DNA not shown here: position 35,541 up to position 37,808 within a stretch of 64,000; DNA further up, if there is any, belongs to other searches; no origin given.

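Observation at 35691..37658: FG-GAP beta-propeller protein with a Por/T9SS-type C-terminal sorting domain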

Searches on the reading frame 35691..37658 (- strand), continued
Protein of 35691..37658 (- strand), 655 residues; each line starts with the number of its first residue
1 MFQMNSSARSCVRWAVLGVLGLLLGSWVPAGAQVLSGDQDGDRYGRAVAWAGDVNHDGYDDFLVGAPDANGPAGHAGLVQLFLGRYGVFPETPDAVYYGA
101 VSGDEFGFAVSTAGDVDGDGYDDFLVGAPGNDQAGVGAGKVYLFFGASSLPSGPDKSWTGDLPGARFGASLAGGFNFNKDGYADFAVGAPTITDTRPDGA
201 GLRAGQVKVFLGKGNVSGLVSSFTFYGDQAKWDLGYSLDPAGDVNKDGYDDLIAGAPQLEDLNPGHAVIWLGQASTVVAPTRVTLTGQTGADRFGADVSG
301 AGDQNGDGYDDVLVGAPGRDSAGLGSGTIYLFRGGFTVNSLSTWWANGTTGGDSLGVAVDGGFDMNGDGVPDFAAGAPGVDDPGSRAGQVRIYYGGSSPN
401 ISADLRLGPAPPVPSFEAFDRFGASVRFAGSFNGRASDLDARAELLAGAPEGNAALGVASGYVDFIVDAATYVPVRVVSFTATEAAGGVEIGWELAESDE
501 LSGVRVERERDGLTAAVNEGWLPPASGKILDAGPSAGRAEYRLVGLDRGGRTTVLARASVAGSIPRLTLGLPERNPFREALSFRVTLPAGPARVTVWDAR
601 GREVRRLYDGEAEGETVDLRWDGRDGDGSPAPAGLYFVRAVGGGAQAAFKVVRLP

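Call 14: list_cluster_members(proteins=[P0001, P0003, P0004, P0025, P0029, P0041, P0052, P0055])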
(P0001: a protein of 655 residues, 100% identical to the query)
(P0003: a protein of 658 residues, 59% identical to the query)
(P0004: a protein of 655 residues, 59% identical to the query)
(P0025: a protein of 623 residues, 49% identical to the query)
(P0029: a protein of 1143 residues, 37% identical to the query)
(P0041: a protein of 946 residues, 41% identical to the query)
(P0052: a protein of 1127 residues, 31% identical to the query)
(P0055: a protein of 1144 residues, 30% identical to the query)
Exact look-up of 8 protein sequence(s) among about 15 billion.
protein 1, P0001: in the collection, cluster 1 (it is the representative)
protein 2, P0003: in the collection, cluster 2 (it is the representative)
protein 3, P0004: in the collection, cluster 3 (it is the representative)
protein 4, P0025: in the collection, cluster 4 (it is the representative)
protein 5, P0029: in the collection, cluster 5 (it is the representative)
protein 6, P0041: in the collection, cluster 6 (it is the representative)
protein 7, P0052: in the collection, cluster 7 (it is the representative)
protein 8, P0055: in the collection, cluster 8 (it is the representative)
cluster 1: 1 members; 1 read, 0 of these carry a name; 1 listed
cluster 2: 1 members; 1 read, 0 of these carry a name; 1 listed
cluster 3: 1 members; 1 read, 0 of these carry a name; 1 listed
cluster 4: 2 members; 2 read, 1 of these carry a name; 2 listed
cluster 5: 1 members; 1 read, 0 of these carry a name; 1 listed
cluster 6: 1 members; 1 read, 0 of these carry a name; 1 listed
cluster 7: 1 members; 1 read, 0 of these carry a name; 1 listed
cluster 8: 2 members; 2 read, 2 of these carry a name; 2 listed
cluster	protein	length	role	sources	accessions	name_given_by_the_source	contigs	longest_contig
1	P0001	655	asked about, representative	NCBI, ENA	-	-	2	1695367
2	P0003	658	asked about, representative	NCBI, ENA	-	-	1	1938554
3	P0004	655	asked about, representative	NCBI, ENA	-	-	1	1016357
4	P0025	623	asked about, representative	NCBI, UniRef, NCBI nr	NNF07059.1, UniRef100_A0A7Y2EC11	MAG: hypothetical protein HKN21_09885 [Candidatus Eisenbacteria bacterium] | T9SS type A sorting domain-containing protein n=1 Tax=Eiseniibacteriota bacterium ... | hypothetical protein [Candidatus Eisenbacteria bacterium]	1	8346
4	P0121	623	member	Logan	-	-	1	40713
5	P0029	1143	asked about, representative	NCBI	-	-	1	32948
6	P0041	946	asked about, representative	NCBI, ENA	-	-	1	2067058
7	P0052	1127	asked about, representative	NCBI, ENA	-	-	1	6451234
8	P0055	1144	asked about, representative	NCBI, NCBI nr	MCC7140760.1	MAG: FG-GAP repeat protein [Candidatus Eisenbacteria bacterium] | FG-GAP repeat protein [Candidatus Eisenbacteria bacterium]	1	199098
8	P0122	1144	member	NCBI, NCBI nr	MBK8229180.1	MAG: FG-GAP repeat protein [Candidatus Eisenbacteria bacterium] | FG-GAP repeat protein [Candidatus Eisenbacteria bacterium]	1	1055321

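Call 46: predict_structure(alignment_id=A2)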
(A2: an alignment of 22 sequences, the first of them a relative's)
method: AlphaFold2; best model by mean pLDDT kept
length: 655 residues; sequences in the alignment: 22
mean_pLDDT: 84.4   pTM: 0.69
mean pLDDT of the five models: 84.4, 84.2, 83.2, 82.7, 81.8
residues with pLDDT >= 90: 307; 70-90: 258; 50-70: 61; < 50: 29
segments of 3 or more residues with pLDDT < 50: 1-6, 25-30, 381-385, 469-473, 563-565
pLDDT, mean of each block of 10 residues (from residue 1): 46 63 43 77 93 89 94 90 79 90 93 96 97 76 94 92 90 95 96 89 93 90 91 96 95 94 91 85 90 93 92 91 82 87 86 89 85 88 58 87 82 66 91 59 87 80 77 63 82 83 89 84 90 70 82 80 64 77 88 94 95 88 92 94 88 85
secondary structure, 60 per line:
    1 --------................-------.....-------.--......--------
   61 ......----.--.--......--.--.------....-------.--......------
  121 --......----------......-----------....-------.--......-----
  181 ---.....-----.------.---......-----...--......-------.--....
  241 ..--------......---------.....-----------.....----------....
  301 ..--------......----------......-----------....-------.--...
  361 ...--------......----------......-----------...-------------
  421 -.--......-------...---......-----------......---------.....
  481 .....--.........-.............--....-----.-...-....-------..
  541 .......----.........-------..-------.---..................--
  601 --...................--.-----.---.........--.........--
elements in order: H9-24 E32-36 E47-52 E61-66 E77-82 E95-98 E109-114 E123-128 E139-144 E156-159 E170-175 E184-188 E205-210 E221-226 E237-242 E251-256 E266-270 E282-286 E297-302 E311-316 E327-332 E344-347 E358-363 E372-377 E388-393 E405-407 E425-430 E444-449 E461-466 E476-485 E488-496 E501-510 E513-516 E528-531 E539-547 E552-560 E581-598 E603-621 E634-642 E645-653

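Call 74: fold_search(model_id=the predicted structure, library=pdb)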
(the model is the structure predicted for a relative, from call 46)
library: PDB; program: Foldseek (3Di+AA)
matches with E <= 10: 1826; with E <= 0.001: 301
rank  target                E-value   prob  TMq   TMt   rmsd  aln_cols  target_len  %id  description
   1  7nxd_A                1.2e-25  1.00  0.49  0.37  15.5       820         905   18  Cryo-EM structure of human integrin alpha5beta1 in the half-bent conformation (released 2021-08-25)
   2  8xez_A                2.4e-25  1.00  0.48  0.35  21.3       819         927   16  Cryo-EM structure of integrin ITGAV/ITGB3 complex, conformation 5 (released 2024-12-18)
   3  4o02_A                3.4e-25  1.00  0.37  0.27  16.3       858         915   13  AlphaVBeta3 integrin in complex with monoclonal antibody FAB fragment. (released 2014-04-02)
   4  4g1e_A                3.6e-25  1.00  0.48  0.34  15.5       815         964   17  Crystal structure of integrin alpha V beta 3 with coil-coiled tag. (released 2012-12-12)
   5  8xen_A                3.6e-24  1.00  0.49  0.36  25.7       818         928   17  Cryo-EM structure of integrin ITGAV/ITGB3 complex, conformation 4 (released 2024-12-18)
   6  8xfo_A                4.7e-24  1.00  0.48  0.43  24.3       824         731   17  Cryo-EM structure of integrin ITGAV, ITGB3 and CYCLO (RGDFK) complex, conformation 2 (released 2024-12-18)
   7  4g1m_A                4.7e-24  1.00  0.37  0.27  16.4       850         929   14  Re-refinement of alpha V beta 3 structure (released 2012-12-12)
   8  7nwl_A                5.5e-24  1.00  0.48  0.51  18.4       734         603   16  Cryo-EM structure of human integrin alpha5beta1 (open form) in complex with fibronectin and TS2/16 Fv-clasp (released 2021-06-02)
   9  8xf6_A                6.8e-24  1.00  0.47  0.35  23.6       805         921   16  Cryo-EM structure of integrin ITGAV, ITGB3 and Cilengitide TFA complex, conformation 2 (released 2024-12-18)
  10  9iuj_A                2.0e-23  1.00  0.40  0.36  24.7       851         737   14  Integrin alpha-v beta-3 in complex with rhodostomin (released 2025-07-30)
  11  4mmx_A                2.2e-23  1.00  0.49  0.36  13.3       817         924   17  Integrin AlphaVBeta3 ectodomain bound to the tenth domain of Fibronectin (released 2014-03-26)
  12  3ije_A                2.2e-23  1.00  0.37  0.27  15.8       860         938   14  Crystal structure of the complete integrin alhaVbeta3 ectodomain plus an Alpha/beta transmembrane fragment (released 2009-09-29)
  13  8xfg_A                4.2e-23  1.00  0.48  0.43  24.7       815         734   17  Cryo-EM structure of integrin ITGAV, ITGB3 and CYCLO (RGDFK) complex, conformation 1 (released 2024-12-18)
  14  8xer_A                4.5e-23  1.00  0.39  0.29  24.9       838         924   16  Cryo-EM structure of integrin ITGAV, ITGB3 and Cilengitide TFA complex, conformation 1 (released 2024-12-18)
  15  1jv2_A                5.0e-23  1.00  0.38  0.28  15.3       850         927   14  CRYSTAL STRUCTURE OF THE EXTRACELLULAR SEGMENT OF INTEGRIN ALPHAVBETA3 (released 2001-10-17)
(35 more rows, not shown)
